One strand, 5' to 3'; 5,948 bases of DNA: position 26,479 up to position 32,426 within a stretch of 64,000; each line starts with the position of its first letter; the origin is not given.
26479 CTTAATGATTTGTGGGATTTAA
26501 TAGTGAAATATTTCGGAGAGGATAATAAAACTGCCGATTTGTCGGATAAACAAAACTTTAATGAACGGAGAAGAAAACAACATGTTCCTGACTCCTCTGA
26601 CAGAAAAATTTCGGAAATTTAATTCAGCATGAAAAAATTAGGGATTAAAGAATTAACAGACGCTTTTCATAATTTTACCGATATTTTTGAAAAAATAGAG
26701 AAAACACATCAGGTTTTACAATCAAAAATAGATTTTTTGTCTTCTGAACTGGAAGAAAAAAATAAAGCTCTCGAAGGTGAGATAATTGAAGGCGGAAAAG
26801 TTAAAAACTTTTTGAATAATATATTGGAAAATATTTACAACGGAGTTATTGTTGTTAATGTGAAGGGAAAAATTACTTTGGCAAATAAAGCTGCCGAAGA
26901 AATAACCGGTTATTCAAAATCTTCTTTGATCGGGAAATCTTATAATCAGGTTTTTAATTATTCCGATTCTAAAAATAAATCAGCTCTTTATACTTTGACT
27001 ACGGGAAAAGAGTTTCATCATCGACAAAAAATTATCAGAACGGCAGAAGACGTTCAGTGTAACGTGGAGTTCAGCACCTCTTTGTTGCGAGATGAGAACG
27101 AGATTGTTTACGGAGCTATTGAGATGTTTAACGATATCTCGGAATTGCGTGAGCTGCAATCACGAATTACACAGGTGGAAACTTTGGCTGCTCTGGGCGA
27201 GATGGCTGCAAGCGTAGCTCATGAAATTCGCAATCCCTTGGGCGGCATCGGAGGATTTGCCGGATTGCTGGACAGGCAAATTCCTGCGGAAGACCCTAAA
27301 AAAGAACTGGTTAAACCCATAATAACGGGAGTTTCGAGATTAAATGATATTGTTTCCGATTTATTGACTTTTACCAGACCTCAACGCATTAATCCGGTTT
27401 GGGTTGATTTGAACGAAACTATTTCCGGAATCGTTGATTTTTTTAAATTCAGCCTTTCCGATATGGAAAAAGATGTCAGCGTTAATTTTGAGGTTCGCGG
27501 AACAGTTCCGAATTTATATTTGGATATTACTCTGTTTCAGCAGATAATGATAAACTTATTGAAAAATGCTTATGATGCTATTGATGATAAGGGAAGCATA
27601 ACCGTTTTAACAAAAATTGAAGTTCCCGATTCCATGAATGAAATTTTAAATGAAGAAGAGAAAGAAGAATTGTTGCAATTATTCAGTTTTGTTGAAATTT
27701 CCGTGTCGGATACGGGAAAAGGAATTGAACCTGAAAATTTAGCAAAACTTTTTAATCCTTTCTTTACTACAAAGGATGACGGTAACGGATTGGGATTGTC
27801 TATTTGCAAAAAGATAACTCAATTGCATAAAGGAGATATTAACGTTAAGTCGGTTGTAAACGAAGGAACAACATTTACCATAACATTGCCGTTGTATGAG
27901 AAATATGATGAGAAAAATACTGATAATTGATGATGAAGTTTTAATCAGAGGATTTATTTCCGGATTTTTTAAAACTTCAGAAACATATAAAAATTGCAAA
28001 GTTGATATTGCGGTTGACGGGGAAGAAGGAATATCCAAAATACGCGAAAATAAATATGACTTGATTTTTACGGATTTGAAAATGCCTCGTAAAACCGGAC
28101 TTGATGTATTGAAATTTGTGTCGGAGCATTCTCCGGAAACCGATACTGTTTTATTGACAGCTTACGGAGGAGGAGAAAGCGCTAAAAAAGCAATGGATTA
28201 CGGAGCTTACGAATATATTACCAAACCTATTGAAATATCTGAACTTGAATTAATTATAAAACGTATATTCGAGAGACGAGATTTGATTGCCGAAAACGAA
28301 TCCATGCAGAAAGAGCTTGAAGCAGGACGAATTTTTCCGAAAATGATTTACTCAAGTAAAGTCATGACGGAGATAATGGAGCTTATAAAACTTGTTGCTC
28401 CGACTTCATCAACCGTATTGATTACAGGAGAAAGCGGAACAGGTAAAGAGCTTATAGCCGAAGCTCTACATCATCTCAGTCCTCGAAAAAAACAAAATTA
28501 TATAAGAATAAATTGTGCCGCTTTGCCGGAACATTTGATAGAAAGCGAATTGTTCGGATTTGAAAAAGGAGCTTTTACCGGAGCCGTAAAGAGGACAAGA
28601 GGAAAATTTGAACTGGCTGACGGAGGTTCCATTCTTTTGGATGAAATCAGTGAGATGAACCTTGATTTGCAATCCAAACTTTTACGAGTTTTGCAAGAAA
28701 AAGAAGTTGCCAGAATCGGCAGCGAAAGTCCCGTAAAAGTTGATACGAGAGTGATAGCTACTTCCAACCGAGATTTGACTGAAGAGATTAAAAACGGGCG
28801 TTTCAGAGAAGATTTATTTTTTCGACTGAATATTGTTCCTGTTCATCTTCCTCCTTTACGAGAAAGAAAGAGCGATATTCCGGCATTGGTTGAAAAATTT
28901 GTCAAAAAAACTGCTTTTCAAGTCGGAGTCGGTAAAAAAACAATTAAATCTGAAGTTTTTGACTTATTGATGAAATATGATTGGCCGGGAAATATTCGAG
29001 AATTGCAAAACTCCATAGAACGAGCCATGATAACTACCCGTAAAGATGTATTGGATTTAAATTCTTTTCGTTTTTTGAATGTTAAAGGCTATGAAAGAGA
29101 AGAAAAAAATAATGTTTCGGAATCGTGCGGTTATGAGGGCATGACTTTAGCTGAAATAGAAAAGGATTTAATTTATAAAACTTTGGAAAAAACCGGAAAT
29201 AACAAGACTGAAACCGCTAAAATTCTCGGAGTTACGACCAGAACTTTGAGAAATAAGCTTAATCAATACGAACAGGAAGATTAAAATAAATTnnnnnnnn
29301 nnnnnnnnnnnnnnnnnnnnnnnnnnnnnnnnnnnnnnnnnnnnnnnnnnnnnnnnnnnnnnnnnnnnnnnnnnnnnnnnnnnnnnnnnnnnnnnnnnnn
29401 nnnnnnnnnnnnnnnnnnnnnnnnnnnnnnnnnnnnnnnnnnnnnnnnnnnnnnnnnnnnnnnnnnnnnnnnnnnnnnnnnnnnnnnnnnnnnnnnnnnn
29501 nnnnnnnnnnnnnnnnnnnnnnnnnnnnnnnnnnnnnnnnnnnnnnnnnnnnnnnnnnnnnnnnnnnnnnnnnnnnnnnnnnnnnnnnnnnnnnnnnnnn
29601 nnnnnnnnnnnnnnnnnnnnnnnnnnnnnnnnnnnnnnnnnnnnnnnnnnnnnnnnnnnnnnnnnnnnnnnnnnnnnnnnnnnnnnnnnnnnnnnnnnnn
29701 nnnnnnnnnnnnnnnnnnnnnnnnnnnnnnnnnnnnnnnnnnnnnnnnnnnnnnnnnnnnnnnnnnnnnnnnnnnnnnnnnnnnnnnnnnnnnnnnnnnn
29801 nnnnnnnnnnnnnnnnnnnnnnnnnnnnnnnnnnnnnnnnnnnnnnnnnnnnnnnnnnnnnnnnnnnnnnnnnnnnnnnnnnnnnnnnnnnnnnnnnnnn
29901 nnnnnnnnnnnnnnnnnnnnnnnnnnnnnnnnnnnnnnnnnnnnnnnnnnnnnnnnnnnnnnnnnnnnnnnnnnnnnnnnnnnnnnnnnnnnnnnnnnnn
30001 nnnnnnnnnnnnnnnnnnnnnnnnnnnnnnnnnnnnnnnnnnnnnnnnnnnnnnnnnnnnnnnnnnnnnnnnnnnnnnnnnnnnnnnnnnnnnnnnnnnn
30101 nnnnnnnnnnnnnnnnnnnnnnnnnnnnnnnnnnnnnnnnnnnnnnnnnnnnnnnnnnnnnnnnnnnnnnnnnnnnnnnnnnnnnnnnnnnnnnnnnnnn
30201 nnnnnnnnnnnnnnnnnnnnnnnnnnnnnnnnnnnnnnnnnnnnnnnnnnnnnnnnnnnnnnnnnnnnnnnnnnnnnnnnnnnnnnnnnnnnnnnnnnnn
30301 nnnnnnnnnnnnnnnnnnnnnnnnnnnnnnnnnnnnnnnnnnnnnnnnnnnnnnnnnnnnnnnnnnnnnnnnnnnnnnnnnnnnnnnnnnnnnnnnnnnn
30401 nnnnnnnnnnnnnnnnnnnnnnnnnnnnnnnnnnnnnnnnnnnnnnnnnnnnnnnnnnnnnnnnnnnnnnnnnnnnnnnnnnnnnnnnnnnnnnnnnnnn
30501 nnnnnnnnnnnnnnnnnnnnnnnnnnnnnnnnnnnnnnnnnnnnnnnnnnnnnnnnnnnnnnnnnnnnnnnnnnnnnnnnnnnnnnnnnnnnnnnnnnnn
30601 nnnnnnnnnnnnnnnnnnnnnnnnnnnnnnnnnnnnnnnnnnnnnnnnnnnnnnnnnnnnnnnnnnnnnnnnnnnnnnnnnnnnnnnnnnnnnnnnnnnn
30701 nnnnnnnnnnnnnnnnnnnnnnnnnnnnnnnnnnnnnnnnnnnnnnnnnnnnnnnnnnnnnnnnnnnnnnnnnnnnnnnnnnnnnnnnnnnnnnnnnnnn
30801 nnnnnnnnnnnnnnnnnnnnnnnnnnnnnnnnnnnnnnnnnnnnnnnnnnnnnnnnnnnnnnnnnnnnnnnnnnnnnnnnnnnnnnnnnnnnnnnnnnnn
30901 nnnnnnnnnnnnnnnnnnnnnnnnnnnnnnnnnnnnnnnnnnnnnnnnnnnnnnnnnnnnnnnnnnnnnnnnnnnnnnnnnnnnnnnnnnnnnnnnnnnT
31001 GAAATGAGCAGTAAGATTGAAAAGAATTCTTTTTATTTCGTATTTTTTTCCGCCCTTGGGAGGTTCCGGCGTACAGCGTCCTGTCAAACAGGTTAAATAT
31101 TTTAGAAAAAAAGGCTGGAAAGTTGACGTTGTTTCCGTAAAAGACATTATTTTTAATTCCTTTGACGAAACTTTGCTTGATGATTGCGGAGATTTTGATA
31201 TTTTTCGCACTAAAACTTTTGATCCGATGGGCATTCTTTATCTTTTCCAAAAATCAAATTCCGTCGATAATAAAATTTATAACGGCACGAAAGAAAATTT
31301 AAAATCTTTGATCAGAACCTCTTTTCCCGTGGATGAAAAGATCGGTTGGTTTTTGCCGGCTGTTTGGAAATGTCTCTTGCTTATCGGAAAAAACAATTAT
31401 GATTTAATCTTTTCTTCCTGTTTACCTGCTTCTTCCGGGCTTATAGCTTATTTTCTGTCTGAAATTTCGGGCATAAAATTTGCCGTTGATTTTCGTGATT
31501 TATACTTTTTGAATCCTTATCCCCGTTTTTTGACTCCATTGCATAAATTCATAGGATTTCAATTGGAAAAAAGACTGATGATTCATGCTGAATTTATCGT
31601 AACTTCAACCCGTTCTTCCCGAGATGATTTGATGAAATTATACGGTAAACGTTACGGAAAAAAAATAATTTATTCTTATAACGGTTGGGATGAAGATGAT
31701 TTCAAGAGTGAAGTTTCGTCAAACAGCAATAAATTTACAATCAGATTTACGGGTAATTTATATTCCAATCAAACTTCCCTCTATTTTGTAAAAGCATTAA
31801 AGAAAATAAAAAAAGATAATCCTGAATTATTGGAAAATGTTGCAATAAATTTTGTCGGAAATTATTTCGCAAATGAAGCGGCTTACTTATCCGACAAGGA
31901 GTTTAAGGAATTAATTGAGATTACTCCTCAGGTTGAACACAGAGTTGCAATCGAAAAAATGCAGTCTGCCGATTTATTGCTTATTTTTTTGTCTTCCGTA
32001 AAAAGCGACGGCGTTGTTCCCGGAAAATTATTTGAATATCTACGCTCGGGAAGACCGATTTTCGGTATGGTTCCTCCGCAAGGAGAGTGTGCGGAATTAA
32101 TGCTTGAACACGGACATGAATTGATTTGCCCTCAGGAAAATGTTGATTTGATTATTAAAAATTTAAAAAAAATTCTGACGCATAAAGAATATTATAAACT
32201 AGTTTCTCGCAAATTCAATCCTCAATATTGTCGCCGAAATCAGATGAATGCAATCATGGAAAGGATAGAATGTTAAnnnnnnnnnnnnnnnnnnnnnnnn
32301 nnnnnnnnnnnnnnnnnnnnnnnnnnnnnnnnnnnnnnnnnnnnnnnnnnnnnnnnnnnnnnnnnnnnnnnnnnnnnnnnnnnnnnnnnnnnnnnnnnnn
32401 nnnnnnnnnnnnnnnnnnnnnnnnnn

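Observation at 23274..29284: Kinase-poor Che-like cassette (HDOD, CheY, CheZ-like, REC, 89-aa protein, REC, soluble PAS kinase, sigma-54 EBP) with no CheA, CheW or MCP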

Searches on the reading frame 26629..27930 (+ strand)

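Call 3: search_protein_families(library=pfam, proteins=[window:26629-27930:+], max_evalue=0.01)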
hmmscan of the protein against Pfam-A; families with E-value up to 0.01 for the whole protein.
window:26629-27930:+ (433 aa): 9 families
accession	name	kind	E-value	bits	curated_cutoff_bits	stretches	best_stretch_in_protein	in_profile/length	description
PF02518.31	HATPase_c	-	7e-24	84.8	26.4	1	299-423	2-110/111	Histidine kinase-, DNA gyrase B-, and HSP90-like ATPase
PF00512.31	HisKA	-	2.3e-15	56.8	26.9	1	189-252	2-64/66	His Kinase A (phospho-acceptor) domain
PF00989.32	PAS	-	3e-14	53.4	22.6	1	61-164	2-107/113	PAS fold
PF13426.13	PAS_9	-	6.6e-13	49.3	27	1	71-172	2-103/103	PAS domain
PF08448.16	PAS_4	-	1.1e-08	35.7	23.1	1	66-175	1-110/110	PAS fold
PF13188.13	PAS_8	-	2.6e-08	33.9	21.8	1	61-106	2-48/65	PAS domain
PF24820.1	Diguanyl_cycl_sensor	-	9.2e-06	26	28.1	1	66-157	2-100/109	Diguanylate cyclase-like sensor domain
PF12860.13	PAS_7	-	0.0065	17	27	0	66-119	1-55/115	PAS fold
PF08447.18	PAS_3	-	0.008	16.9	25.6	0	84-161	3-83/89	PAS fold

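Call 4: search_protein_families(library=ncbifam, proteins=[window:26629-27930:+], max_evalue=0.01)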
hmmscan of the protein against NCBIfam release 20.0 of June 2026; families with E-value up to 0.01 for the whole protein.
window:26629-27930:+ (433 aa): 87 families (the best 25 are shown)
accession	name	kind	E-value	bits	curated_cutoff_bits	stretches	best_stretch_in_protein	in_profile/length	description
NF008468.0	PRK11360.1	equivalog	5.3e-92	309.1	646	1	57-427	265-613/616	two-component system sensor histidine kinase AtoS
NF007688.0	PRK10364.1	equivalog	7.4e-54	183.2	479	1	174-425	225-454/460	two-component system sensor histidine kinase ZraS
NF010411.0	PRK13837.1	equivalog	8.9e-51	172.8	647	1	149-427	410-680/828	two-component system VirA-like sensor kinase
NF046044.1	PnpS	equivalog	3.8e-48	164.5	400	1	25-421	20-390/390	two-component system histidine kinase PnpS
NF052574.1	HisKinEspCMyxo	equivalog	1.6e-46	158.9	1200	1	62-424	286-639/785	serine histidine kinase EspC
NF046020.1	HisKinCckABruc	equivalog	3.7e-41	140.9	1000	2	163-429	454-714/868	cell cycle histidine kinase CckA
NF008293.1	PRK11073.1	equivalog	1.7e-38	132.8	240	1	61-422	8-347/349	nitrogen regulation protein NR(II)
NF010076.0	PRK13557.1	subfamily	1.3e-37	129.4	631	1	82-430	55-402/540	histidine kinase famiy protein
NF033092.0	HK_WalK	equivalog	3.7e-37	128.2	725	1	34-422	239-594/594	cell wall metabolism sensor histidine kinase WalK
NF052573.1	HisKinEspAMyxo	equivalog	1.1e-36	126.2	1400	1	65-429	259-618/755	serine histidine kinase EspA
NF053867.1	SprKinKinDBac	equivalog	6.1e-36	123.9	775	1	184-424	281-499/500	sporulation kinase KinD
NF046026.1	HisKinCckACaul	equivalog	1.1e-35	122.9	1000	1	79-430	205-540/678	cell cycle histidine kinase CckA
NF041777.1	sens_FixL_Rhizob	equivalog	2.9e-34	118.6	850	1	58-422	121-481/485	sensor protein FixL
NF047874.1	MASE3_PAS_HK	subfamily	6.7e-32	111.1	560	1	22-431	227-633/655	MASE3 domain-containing sensor histidine kinase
NF038348.1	T2SS_HK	subfamily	8.4e-32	110.3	450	3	355-422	504-573/574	histidine kinase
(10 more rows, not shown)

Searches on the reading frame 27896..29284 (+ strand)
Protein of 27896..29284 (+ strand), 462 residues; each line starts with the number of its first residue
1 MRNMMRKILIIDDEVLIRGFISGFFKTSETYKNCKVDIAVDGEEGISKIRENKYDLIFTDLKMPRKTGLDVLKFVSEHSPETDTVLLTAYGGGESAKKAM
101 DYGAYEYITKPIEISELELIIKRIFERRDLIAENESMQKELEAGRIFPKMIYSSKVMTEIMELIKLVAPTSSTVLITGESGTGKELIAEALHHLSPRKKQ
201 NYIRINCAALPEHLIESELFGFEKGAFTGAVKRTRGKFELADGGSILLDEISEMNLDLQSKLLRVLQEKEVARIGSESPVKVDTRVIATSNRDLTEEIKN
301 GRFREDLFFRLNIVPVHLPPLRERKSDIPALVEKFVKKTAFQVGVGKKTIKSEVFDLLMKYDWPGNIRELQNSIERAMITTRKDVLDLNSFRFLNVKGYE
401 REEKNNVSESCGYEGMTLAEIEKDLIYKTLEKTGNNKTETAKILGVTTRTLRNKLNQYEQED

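Call 3: search_protein_families(library=pfam, proteins=[window:27896-29284:+], max_evalue=0.01)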
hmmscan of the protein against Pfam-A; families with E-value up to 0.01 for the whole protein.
window:27896-29284:+ (462 aa): 18 families
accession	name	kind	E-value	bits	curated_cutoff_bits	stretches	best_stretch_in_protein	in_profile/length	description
PF00158.32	Sigma54_activat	-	3.8e-69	232.1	20.2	1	151-316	2-167/168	Sigma-54 interaction domain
PF00072.30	Response_reg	-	8.7e-24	84.3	30.2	1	8-121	1-110/111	Response regulator receiver domain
PF25601.1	AAA_lid_14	-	7.4e-23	80.6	27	1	322-395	1-74/87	AAA+ ATPase lid domain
PF14532.12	Sigma54_activ_2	-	4.6e-21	75.9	25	1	153-321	3-138/138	Sigma-54 interaction domain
PF02954.25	HTH_8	-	9.6e-14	51.3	22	1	417-458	1-42/42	Bacterial regulatory protein, Fis family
PF07728.20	AAA_5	-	7.6e-10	39.4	22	1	174-292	2-123/139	AAA domain (dynein-related subfamily)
PF07724.20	AAA_2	-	1e-06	29.3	27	1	172-303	4-136/166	AAA domain (Cdc48 subfamily)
PF00004.35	AAA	-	2.1e-05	25.4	21.2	1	174-310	1-130/131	ATPase family associated with various cellular activities (AAA)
PF01078.27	Mg_chelatase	-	6.2e-05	22.9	20.3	0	164-200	15-51/207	Magnesium chelatase, subunit ChlI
PF07726.17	AAA_3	-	8.4e-05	22.9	27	1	174-291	2-111/131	ATPase family associated with various cellular activities (AAA)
PF13245.12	AAA_19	-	0.00055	20.6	25.1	0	170-271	10-120/134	AAA domain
PF18024.7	HTH_50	-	0.00078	19.5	27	0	418-459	8-48/50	Helix-turn-helix domain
PF00493.29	MCM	-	0.002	17.7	23.3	1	172-292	58-173/224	MCM P-loop domain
PF20030.5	bpMoxR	-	0.003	17.1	27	1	158-292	18-146/205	MoxR domain in the MoxR-vWA-beta-propeller ternary systems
PF12775.13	AAA_7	-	0.0032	17.5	25.8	1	152-209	14-71/181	P-loop containing dynein motor region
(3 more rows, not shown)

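Call 4: search_protein_families(library=ncbifam, proteins=[window:27896-29284:+], max_evalue=0.01)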
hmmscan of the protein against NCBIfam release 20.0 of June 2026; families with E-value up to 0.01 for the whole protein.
window:27896-29284:+ (462 aa): 115 families (the best 25 are shown)
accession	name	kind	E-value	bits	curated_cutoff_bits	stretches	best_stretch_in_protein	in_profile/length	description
NF008469.0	PRK11361.1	equivalog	1.4e-123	413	714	1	5-459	4-455/461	acetoacetate metabolism transcriptional regulator AtoC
TIGR01818.1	ntrC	equivalog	1.2e-116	390.3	558.6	1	8-457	1-462/463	nitrogen regulation protein NR(I)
NF050807.1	TransRegFlbDCaul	equivalog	2e-116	389.5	750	1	34-461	25-441/454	sigma-54-dependent transcriptional regulator FlbD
TIGR02915.1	PEP_resp_reg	equivalog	6.3e-111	371.4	502.6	1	8-459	1-443/445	PEP-CTERM-box response regulator transcription factor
NF007689.0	PRK10365.1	equivalog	8.7e-107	357.6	760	1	7-456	7-440/441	sigma-54-dependent response regulator transcription factor ZraR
TIGR01817.1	nifA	equivalog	1.6e-104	350.6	528.85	1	137-452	184-521/534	nif-specific transcriptional activator NifA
NF041946.1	LuxO_transreg_Vib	equivalog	7.3e-104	348.1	800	1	29-460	16-462/463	quorum-sensing sigma-54 dependent transcriptional regulator LuxO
NF041552.1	TF_PrdR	equivalog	9.8e-104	347.7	795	1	126-459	246-577/577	sigma-54 dependent transcriptional regulator PrdR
NF051870.1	NAssimRespRegNtrX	equivalog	1.6e-100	337.1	600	1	5-456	1-448/452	nitrogen assimilation response regulator NtrX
NF003451.0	PRK05022.1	equivalog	4.5e-100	335.8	476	1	138-451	180-501/512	nitric oxide reductase transcriptional regulator NorR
NF008176.1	PRK10923.1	equivalog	1.3e-95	320.8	620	1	7-376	5-366/469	nitrogen regulation protein NR(I)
NF049963.1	RespRegFlgRCampy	domain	8.3e-93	311.6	750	1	10-459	5-428/429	fla regulon two-component system response regulator FlgR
NF038308.1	RNA_repair_RtcR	equivalog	5.9e-91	305.9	650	1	33-459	54-517/530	RNA repair transcriptional activator RtcR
TIGR02329.1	propionate_PrpR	equivalog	8.3e-90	301.9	499.2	1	134-456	198-525/526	propionate catabolism operon regulatory protein PrpR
NF011695.0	PRK15115.1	equivalog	5.9e-88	295.6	763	1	7-445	8-423/445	two-component system response regulator GlrR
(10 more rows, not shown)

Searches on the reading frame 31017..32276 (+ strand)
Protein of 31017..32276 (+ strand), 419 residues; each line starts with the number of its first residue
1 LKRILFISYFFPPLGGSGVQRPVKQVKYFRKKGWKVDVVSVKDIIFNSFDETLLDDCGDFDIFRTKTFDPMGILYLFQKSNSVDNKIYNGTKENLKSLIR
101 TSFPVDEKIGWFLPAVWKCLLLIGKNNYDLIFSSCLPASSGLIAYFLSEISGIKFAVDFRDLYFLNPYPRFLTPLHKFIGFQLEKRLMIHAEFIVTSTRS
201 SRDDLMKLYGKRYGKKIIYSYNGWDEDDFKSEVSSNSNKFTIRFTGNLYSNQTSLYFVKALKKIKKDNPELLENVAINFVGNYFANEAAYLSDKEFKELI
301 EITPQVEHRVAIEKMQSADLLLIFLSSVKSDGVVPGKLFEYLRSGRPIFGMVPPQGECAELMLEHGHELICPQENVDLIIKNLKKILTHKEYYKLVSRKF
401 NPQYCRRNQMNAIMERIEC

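Call 22: search_protein_families(library=pfam, proteins=[window:31017-32276:+], max_evalue=0.0001)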
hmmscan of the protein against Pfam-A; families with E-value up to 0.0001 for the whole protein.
window:31017-32276:+ (419 aa): 3 families
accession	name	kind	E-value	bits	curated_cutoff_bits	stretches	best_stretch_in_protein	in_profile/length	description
PF13692.12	Glyco_trans_1_4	-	7.1e-07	30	27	1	240-388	2-141/142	Glycosyl transferases group 1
PF13439.12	Glyco_transf_4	-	2.3e-06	28.2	28.5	1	93-227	38-169/170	Glycosyltransferase Family 4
PF00534.26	Glycos_transf_1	-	2.2e-05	24.5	26.4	1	227-394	3-163/172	Glycosyl transferases group 1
